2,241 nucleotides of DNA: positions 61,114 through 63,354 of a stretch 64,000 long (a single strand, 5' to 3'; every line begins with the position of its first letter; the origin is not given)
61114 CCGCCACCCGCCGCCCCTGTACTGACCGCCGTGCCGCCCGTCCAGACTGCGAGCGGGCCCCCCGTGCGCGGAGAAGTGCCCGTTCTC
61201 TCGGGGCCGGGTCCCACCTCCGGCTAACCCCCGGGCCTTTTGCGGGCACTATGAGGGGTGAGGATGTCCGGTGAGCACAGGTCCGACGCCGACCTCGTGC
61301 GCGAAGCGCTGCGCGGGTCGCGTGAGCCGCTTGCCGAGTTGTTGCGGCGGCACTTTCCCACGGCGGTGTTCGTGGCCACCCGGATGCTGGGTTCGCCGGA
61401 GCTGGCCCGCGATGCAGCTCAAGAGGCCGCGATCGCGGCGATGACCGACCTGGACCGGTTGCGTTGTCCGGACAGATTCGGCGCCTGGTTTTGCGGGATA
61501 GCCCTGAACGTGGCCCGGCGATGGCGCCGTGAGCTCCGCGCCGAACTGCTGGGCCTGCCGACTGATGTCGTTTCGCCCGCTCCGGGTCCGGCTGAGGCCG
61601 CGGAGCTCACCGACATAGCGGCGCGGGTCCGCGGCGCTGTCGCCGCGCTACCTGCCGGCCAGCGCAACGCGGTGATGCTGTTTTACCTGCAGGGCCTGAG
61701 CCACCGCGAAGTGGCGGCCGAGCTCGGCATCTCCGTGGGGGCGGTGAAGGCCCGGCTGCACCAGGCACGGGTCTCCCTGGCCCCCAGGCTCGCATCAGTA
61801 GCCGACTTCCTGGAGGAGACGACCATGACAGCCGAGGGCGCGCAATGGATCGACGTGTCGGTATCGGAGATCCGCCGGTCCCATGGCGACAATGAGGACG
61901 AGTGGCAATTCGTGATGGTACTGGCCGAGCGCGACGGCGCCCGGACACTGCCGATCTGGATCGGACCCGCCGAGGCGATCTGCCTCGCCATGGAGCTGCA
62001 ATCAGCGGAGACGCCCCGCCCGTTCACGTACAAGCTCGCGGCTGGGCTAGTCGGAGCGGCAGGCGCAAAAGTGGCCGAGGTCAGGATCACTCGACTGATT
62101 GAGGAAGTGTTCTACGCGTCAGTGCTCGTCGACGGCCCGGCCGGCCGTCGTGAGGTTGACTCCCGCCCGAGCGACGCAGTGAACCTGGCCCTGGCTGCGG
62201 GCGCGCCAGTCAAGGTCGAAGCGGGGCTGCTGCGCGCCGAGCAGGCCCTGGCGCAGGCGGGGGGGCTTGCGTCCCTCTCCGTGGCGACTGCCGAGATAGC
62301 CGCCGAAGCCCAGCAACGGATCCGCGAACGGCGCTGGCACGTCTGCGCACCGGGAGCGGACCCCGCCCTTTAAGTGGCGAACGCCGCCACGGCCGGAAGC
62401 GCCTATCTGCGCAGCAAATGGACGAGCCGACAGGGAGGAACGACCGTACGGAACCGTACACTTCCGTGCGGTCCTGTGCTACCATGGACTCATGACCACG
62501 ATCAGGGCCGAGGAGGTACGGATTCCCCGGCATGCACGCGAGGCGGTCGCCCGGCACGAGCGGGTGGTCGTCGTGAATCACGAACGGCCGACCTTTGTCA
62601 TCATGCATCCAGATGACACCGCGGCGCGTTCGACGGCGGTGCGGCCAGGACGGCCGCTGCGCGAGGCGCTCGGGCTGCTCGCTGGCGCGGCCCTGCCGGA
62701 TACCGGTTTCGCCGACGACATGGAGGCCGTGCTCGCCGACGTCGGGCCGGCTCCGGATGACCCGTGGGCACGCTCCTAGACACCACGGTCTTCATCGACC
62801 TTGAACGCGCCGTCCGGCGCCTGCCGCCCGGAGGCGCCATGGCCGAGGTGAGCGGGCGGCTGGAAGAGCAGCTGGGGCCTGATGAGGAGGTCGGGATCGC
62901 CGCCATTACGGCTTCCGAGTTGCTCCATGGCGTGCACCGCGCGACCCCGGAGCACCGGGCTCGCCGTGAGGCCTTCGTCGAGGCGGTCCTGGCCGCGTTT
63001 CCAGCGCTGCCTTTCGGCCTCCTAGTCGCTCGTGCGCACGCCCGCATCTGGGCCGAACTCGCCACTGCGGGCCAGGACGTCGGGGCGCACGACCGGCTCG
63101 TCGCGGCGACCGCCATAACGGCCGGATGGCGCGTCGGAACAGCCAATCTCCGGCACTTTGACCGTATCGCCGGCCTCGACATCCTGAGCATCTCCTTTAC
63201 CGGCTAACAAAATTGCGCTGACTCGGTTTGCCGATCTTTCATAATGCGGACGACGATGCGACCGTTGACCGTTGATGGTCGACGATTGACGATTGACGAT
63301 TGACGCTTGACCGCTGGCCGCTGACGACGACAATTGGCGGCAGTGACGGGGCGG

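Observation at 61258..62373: ECF sigma factor with a C-terminal DUF151/bifunctional-nuclease domain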

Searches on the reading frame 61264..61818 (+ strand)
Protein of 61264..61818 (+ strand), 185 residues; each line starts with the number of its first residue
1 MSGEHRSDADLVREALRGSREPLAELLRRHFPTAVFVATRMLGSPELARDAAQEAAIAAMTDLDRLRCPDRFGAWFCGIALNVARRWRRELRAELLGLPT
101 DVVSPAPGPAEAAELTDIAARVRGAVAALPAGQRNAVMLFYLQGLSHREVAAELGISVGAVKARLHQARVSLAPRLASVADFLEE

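Call 42: find_homologous_proteins(query=window:61264-61818:+, max_evalue=1e-10)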
Query window:61264-61818:+ (185 aa): 284 proteins with E <= 1e-10 among 6865 candidates; the best 120 are listed.
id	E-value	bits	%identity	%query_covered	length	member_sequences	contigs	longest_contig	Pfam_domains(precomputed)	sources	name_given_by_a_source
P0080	6.9e-100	350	94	100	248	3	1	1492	PF07638.18,PF04545.23,PF04542.21,PF08281.19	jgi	jgi:RNA polymerase sigma-70 factor (ECF subfamily)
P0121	1.7e-89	316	88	98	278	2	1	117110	PF04545.23,PF04542.21,PF08281.19,PF02577.20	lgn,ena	-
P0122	3.2e-74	266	74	97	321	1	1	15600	PF04545.23,PF04542.21,PF08281.19,PF02577.20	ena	-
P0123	1.4e-73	264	76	91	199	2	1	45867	PF13384.13,PF04545.23,PF04542.21,PF08281.19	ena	-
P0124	3.1e-73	263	75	92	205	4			PF07638.18,PF04545.23,PF04542.21,PF08281.19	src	-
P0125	1.5e-70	254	78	90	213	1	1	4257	PF04545.23,PF04542.21,PF08281.19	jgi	jgi:RNA polymerase sigma-70 factor, ECF subfamily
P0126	3.1e-70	254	76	91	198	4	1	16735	PF07638.18,PF04545.23,PF04542.21,PF08281.19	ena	-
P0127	3.9e-70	253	74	88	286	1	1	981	PF07638.18,PF04545.23,PF04542.21,PF08281.19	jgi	-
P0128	1.1e-69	252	81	78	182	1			PF07638.18,PF04545.23,PF04542.21,PF08281.19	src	-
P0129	1.7e-69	251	72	94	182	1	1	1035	PF07638.18,PF04545.23,PF04542.21,PF08281.19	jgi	jgi:RNA polymerase sigma-70 factor, ECF subfamily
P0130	3.9e-69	250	69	97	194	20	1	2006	PF07638.18,PF04545.23,PF04542.21,PF08281.19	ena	-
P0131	9.8e-69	249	70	95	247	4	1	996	PF07638.18,PF04545.23,PF04542.21,PF08281.19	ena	-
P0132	2.6e-68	247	72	92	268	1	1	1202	PF07638.18,PF04545.23,PF04542.21,PF08281.19,PF02577.20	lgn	-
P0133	2.9e-68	247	70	96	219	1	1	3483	PF07638.18,PF04545.23,PF04542.21,PF08281.19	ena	-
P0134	1.3e-67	245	72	96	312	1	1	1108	PF07638.18,PF04545.23,PF04542.21,PF08281.19,PF02577.20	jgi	-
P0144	1.0e-63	232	74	78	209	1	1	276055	PF07638.18,PF04545.23,PF04542.21,PF08281.19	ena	-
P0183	2.9e-49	185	56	95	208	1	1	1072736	PF07638.18,PF04545.23,PF04542.21,PF08281.19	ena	-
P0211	1.5e-41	160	55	94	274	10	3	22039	PF13384.13,PF13518.13,PF07638.18,PF04545.23,PF04542.21,PF08281.19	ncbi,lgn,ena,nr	ncbi:MAG: sigma-70 family RNA polymerase sigma factor [Actinobacteria bacterium]|nr:MAG: sigma-70 fa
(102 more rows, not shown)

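Call 60: find_encoding_contigs(protein=P0183, flank=3000, max_places=2)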
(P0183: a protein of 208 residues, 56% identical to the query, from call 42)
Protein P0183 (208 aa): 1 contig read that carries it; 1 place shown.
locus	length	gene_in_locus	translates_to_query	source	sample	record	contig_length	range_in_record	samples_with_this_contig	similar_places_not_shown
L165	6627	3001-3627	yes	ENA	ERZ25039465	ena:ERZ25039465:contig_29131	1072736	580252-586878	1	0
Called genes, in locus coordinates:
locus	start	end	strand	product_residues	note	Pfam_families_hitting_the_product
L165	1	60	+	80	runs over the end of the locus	PF00313:CSD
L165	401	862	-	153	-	PF08241:Methyltransf_11, PF08242:Methyltransf_12, PF13489:Methyltransf_23, PF13649:Methyltransf_25, PF13847:Methyltransf_31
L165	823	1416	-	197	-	-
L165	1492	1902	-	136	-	PF11716:MDMPI_N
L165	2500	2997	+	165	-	-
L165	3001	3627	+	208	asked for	PF04542:Sigma70_r2, PF07638:Sigma70_ECF (weak), PF08281:Sigma70_r4_2, PF04545:Sigma70_r4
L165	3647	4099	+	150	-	PF02577:BFN_dom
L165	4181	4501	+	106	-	-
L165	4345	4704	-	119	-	-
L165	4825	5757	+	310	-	PF00083:Sugar_tr, PF06779:MFS_4, PF07690:MFS_1, PF03209:PUCC (weak)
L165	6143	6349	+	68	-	-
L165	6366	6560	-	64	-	PF00589:Phage_integrase (weak)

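Call 61: find_encoding_contigs(protein=P0211, flank=3000, max_places=2)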
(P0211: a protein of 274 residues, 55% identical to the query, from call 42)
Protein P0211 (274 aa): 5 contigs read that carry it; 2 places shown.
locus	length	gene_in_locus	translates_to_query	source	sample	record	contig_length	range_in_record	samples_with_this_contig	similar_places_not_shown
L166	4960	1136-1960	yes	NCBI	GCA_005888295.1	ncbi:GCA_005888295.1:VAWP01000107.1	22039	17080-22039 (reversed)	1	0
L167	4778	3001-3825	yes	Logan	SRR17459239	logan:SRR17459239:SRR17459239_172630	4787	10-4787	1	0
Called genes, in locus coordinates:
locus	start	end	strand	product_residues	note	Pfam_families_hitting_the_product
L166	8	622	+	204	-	PF07931:CPT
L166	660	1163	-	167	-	PF14018:DUF4234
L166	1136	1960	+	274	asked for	PF07638:Sigma70_ECF, PF13384:HTH_23 (faint), PF04542:Sigma70_r2, PF04545:Sigma70_r4, PF08281:Sigma70_r4_2, PF13518:HTH_28 (faint)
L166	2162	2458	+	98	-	-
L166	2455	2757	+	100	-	-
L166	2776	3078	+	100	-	-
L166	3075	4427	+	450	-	PF04055:Radical_SAM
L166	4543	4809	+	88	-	-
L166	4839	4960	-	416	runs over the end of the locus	PF06559:DCD_N, PF22769:DCD, PF22569:DCD_C, PF22769:DCD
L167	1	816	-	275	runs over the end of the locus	?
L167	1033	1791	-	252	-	PF08241:Methyltransf_11, PF13649:Methyltransf_25 (weak)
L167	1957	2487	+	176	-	PF07931:CPT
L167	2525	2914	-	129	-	PF14018:DUF4234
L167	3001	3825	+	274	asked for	PF07638:Sigma70_ECF, PF13384:HTH_23 (faint), PF04542:Sigma70_r2, PF04545:Sigma70_r4, PF08281:Sigma70_r4_2, PF13518:HTH_28 (faint)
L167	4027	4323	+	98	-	-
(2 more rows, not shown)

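Call 102: find_encoding_contigs(protein=P0123, flank=1500, max_places=1)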
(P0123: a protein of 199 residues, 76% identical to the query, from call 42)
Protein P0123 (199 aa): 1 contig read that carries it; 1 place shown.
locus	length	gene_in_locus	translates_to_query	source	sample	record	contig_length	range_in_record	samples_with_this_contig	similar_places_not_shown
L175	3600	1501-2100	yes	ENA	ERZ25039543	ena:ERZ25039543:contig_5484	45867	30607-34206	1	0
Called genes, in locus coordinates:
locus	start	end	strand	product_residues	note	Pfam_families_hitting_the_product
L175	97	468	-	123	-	PF00903:Glyoxalase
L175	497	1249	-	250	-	PF12840:HTH_20, PF08327:AHSA1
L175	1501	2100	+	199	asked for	PF04542:Sigma70_r2, PF13384:HTH_23 (faint), PF08281:Sigma70_r4_2, PF04545:Sigma70_r4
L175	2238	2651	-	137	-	PF20345:DUF6640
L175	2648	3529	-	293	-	PF00106:adh_short, PF08659:KR, PF13561:adh_short_C2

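Call 103: find_encoding_contigs(protein=P0126, flank=1500, max_places=1)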
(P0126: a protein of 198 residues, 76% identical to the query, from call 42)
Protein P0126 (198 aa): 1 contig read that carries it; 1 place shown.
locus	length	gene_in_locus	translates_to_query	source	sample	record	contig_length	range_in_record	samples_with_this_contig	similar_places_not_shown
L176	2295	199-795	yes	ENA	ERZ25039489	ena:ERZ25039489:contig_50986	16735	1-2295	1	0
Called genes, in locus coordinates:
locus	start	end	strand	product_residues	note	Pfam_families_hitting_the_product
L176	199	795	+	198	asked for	PF07638:Sigma70_ECF (weak), PF04542:Sigma70_r2, PF08281:Sigma70_r4_2, PF04545:Sigma70_r4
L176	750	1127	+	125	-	PF02577:BFN_dom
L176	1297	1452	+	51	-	-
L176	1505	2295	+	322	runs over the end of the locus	-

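Call 104: find_encoding_contigs(protein=P0144, flank=1500, max_places=1)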
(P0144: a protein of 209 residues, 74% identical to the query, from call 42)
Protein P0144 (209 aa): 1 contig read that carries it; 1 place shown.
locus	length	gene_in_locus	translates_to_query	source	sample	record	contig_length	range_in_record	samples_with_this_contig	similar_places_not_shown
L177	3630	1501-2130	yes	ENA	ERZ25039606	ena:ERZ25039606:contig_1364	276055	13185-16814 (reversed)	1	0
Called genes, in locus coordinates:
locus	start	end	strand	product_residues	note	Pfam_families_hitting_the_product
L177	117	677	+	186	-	-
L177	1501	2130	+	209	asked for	PF04542:Sigma70_r2, PF07638:Sigma70_ECF (weak), PF08281:Sigma70_r4_2, PF04545:Sigma70_r4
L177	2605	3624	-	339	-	PF02628:COX15-CtaA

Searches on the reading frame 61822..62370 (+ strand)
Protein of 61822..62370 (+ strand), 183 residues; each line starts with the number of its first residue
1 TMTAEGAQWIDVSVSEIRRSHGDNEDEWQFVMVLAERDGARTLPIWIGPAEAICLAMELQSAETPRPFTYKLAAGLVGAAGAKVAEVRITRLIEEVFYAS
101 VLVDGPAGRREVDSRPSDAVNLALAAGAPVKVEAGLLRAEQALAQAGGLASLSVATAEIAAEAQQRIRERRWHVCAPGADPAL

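Call 65: search_solved_structures(query=window:61822-62370:+, max_evalue=0.01, show_alignments=2)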
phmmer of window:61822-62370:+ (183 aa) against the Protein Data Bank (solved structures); distinct sequences matched with E-value up to 0.01: 2.
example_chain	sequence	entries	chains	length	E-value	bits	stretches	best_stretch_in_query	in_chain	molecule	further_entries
1sj5_A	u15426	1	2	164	7.5e-15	58.5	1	32-138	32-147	conserved hypothetical protein TM0160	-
1vjl_A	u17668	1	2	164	2.7e-14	56.7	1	32-138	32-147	hypothetical protein TM0160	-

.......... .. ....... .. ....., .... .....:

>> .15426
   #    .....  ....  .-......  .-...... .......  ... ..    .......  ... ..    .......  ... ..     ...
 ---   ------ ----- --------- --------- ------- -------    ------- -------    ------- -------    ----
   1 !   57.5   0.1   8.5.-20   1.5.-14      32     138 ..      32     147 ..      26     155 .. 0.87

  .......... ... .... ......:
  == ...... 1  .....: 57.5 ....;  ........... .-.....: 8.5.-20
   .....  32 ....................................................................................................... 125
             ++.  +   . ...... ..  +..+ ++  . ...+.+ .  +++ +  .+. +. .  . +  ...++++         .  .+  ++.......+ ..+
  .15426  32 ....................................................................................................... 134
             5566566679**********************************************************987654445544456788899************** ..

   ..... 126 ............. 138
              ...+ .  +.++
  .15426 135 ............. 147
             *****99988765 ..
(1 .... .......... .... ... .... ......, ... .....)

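Call 76: search_protein_representatives(protein=window:61858-62370:+)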
Query: 171 residues. Proteins with E-value up to 0.001 (for the whole library): 7674; up to 1e-10: 2746; up to 1e-30: 30. The best 150 are listed.
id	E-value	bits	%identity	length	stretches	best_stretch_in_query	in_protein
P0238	5.0e-48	179.5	62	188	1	2-157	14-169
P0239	1.8e-46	174.4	59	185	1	2-158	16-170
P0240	4.1e-44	166.8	56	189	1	2-157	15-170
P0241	6.6e-44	166.1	57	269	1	1-157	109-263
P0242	2.7e-41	157.6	59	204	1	2-139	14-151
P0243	9.5e-41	155.8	59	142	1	20-156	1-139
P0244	1.6e-40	155.1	28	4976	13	65-130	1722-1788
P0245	3.3e-40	154.1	57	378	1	13-156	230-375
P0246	5.0e-40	153.5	58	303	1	15-158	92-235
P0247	8.6e-39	149.5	59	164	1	1-155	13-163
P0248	1.1e-38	149.1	55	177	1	2-138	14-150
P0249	3.4e-38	147.5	52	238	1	2-155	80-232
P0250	1.4e-37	145.5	52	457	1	2-168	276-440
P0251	1.9e-37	145.1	59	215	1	4-126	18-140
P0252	6.6e-37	143.3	48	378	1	2-162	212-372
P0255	1.7e-35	138.7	41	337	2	17-126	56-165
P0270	1.9e-30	122.3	45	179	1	4-160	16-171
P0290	2.8e-28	115.3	44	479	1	2-153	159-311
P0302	1.3e-27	113.1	47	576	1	2-136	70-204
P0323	2.2e-26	109.2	36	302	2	19-124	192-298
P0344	3.5e-25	105.2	46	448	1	4-128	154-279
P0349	5.9e-25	104.5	49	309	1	16-136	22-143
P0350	7.0e-25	104.3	35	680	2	20-125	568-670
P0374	4.6e-24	101.6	48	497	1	5-124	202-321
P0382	1.0e-23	100.4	44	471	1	18-135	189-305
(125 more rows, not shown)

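Call 78: find_encoding_contigs(protein=P0238, flank=2500, max_places=3)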
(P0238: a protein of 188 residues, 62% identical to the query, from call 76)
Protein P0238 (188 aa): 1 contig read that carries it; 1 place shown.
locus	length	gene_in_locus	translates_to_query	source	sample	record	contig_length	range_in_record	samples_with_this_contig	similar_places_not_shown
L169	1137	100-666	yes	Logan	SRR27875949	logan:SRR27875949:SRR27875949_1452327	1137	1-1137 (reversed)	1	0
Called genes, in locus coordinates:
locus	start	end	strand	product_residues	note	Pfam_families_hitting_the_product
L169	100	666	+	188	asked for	PF02577:BFN_dom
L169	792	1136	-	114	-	?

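Call 79: find_encoding_contigs(protein=P0240, flank=2500, max_places=3)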
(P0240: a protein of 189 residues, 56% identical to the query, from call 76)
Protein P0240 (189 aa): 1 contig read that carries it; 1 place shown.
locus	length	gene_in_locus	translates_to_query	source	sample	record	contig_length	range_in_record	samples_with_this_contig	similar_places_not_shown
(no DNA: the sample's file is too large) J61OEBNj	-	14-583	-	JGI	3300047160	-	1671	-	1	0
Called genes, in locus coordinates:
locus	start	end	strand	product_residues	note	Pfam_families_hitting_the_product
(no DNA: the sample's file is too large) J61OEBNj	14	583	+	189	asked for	PF02577:BFN_dom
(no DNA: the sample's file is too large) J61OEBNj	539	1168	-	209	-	-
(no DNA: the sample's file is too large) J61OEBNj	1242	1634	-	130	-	-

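Call 80: find_encoding_contigs(protein=P0270, flank=2500, max_places=3)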
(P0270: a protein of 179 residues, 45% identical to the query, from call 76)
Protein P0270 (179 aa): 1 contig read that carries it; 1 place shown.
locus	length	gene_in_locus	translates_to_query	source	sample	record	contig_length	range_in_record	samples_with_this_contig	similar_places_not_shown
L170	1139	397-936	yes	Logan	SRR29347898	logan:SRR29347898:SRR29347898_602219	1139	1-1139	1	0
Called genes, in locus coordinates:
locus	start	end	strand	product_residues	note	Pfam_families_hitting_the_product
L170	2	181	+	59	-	?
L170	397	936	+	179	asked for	PF02577:BFN_dom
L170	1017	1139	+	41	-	?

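Call 106: search_protein_families(library=pfam, proteins=[P0302, P0290, P0374, P0382, P0250, P0350, P0255, P0323, P0349, P0344], max_evalue=0.001)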
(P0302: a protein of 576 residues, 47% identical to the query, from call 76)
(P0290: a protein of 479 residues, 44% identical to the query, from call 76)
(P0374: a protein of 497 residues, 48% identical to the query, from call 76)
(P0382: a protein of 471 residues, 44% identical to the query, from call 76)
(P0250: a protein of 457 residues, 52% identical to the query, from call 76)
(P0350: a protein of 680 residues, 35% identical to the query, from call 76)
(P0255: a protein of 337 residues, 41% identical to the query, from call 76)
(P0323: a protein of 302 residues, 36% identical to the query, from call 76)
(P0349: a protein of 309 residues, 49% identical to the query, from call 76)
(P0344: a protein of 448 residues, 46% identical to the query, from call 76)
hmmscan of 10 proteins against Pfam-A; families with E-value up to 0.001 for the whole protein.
P0302 (576 aa): 3 families
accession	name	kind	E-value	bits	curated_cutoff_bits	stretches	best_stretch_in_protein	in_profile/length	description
PF02577.19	BFN_dom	-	3.8e-26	91.6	27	1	88-199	1-110/112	Bifunctional nuclease domain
PF08281.18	Sigma70_r4_2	-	5e-12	45.7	25.7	1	1-47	8-54/54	Sigma-70, region 4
PF04545.22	Sigma70_r4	-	2.8e-08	33.6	24.1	1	1-48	2-49/50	Sigma-70, region 4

P0290 (479 aa): 6 families
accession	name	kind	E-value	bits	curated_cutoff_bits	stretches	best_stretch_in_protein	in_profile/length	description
PF02577.19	BFN_dom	-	2.4e-27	95.4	27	1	177-284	1-106/112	Bifunctional nuclease domain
PF08281.18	Sigma70_r4_2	-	6.6e-16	58.1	25.7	1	86-137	3-54/54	Sigma-70, region 4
PF02861.25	Clp_N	-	1.9e-14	54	20.7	2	361-406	1-50/53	Clp amino terminal domain, pathogenicity island component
PF04545.22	Sigma70_r4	-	1.3e-09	37.9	24.1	1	92-138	3-49/50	Sigma-70, region 4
PF04542.20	Sigma70_r2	-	9.7e-06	25.7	24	1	4-46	21-65/71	Sigma-70 region 2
PF07638.17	Sigma70_ECF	-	8.5e-05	23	21.1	1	91-141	133-183/185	ECF sigma factor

P0374 (497 aa): 7 families
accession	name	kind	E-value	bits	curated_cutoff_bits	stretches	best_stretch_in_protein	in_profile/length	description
PF02577.19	BFN_dom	-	2.3e-28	98.7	27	1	217-326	1-108/112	Bifunctional nuclease domain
PF08281.18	Sigma70_r4_2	-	8.2e-14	51.4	25.7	1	125-176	3-54/54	Sigma-70, region 4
PF04542.20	Sigma70_r2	-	2.5e-11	43.7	24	1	31-96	1-68/71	Sigma-70 region 2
PF04545.22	Sigma70_r4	-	2.5e-09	37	24.1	1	132-177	4-49/50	Sigma-70, region 4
PF02861.25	Clp_N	-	7.2e-09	36.1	20.7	1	371-417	1-50/53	Clp amino terminal domain, pathogenicity island component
PF13556.12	HTH_30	-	1.1e-06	28.7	27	0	144-186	8-50/59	PucR C-terminal helix-turn-helix domain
PF07638.17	Sigma70_ECF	-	1e-05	26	21.1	1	22-181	13-184/185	ECF sigma factor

P0382 (471 aa): 6 families
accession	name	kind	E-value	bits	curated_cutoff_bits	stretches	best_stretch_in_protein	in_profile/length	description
PF02577.19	BFN_dom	-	2.2e-32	111.7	27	1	192-301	2-109/112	Bifunctional nuclease domain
PF08281.18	Sigma70_r4_2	-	6.5e-14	51.7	25.7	1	92-142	4-54/54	Sigma-70, region 4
PF02861.25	Clp_N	-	1e-12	48.5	20.7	2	411-462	1-52/53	Clp amino terminal domain, pathogenicity island component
PF04545.22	Sigma70_r4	-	1.9e-09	37.3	24.1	1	98-144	4-50/50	Sigma-70, region 4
PF04542.20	Sigma70_r2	-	2.7e-08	33.9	24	1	1-60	9-70/71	Sigma-70 region 2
PF07638.17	Sigma70_ECF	-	0.0008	19.8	21.1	0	96-144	133-181/185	ECF sigma factor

P0250 (457 aa): 5 families
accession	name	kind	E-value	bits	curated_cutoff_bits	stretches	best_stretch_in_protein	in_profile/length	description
PF02577.19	BFN_dom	-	4.6e-29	100.9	27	1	294-401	1-106/112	Bifunctional nuclease domain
PF08281.18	Sigma70_r4_2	-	7.9e-14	51.5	25.7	1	125-174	3-52/54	Sigma-70, region 4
PF04545.22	Sigma70_r4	-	1.8e-08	34.2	24.1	1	130-173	2-45/50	Sigma-70, region 4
PF04542.20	Sigma70_r2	-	1.1e-07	31.9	24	1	30-94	1-67/71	Sigma-70 region 2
PF07638.17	Sigma70_ECF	-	1e-06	29.2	21.1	1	114-177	118-180/185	ECF sigma factor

P0350 (680 aa): 2 families
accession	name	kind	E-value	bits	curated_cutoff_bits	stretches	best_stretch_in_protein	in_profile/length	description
PF02577.19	BFN_dom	-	1.9e-61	205.3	27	2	568-676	1-110/112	Bifunctional nuclease domain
PF12770.12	CHAT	-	5.2e-31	108.6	24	1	73-352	2-285/289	CHAT domain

P0255 (337 aa): 1 family
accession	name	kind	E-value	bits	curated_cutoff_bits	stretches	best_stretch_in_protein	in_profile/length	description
PF02577.19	BFN_dom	-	1.2e-54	183.3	27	2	220-326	1-105/112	Bifunctional nuclease domain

P0323 (302 aa): 1 family
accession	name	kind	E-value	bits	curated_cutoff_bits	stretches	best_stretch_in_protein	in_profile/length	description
PF02577.19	BFN_dom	-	1.5e-69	231.4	27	2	19-130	1-110/112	Bifunctional nuclease domain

P0349 (309 aa): 2 families
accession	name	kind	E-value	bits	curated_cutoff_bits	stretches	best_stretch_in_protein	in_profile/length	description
PF02577.19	BFN_dom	-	4.7e-35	120.2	27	1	26-138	1-110/112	Bifunctional nuclease domain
PF10706.15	Aminoglyc_resit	-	2.6e-12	47.5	21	1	157-258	2-107/149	Aminoglycoside-2''-adenylyltransferase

P0344 (448 aa): 6 families
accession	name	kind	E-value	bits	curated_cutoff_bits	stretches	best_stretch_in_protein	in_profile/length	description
PF02577.19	BFN_dom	-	1.7e-31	108.8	27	1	171-280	1-108/112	Bifunctional nuclease domain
PF08281.18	Sigma70_r4_2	-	2.9e-14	52.9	25.7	1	79-131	2-54/54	Sigma-70, region 4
PF02861.25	Clp_N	-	1e-12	48.4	20.7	1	331-375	1-48/53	Clp amino terminal domain, pathogenicity island component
PF04545.22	Sigma70_r4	-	2.9e-10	39.9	24.1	1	84-132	1-49/50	Sigma-70, region 4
PF04542.20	Sigma70_r2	-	6.7e-06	26.3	24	1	1-53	16-70/71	Sigma-70 region 2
PF07638.17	Sigma70_ECF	-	2.2e-05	24.9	21.1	1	73-132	122-180/185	ECF sigma factor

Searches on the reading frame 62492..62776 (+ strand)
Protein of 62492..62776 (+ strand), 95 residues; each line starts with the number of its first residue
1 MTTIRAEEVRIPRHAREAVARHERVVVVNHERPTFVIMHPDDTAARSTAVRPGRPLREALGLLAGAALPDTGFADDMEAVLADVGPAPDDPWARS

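Call 3: search_protein_families(library=pfam, proteins=[window:62492-62776:+], max_evalue=0.01)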
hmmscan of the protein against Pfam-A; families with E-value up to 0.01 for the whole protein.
window:62492-62776:+ (95 aa): 1 family
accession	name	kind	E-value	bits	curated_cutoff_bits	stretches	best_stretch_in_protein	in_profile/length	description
PF02604.26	PhdYeFM_antitox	-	0.0015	18.7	29.8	1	16-47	18-49/74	Antitoxin Phd_YefM, type II toxin-antitoxin system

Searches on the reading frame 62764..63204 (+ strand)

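Call 3: search_protein_families(library=pfam, proteins=[window:62764-63204:+], max_evalue=0.01)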
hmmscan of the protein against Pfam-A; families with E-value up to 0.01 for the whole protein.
window:62764-63204:+ (147 aa): 1 family
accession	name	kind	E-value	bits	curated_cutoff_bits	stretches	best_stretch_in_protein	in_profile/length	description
PF01850.27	PIN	-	2e-10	41.8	23.6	1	4-137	2-119/120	PIN domain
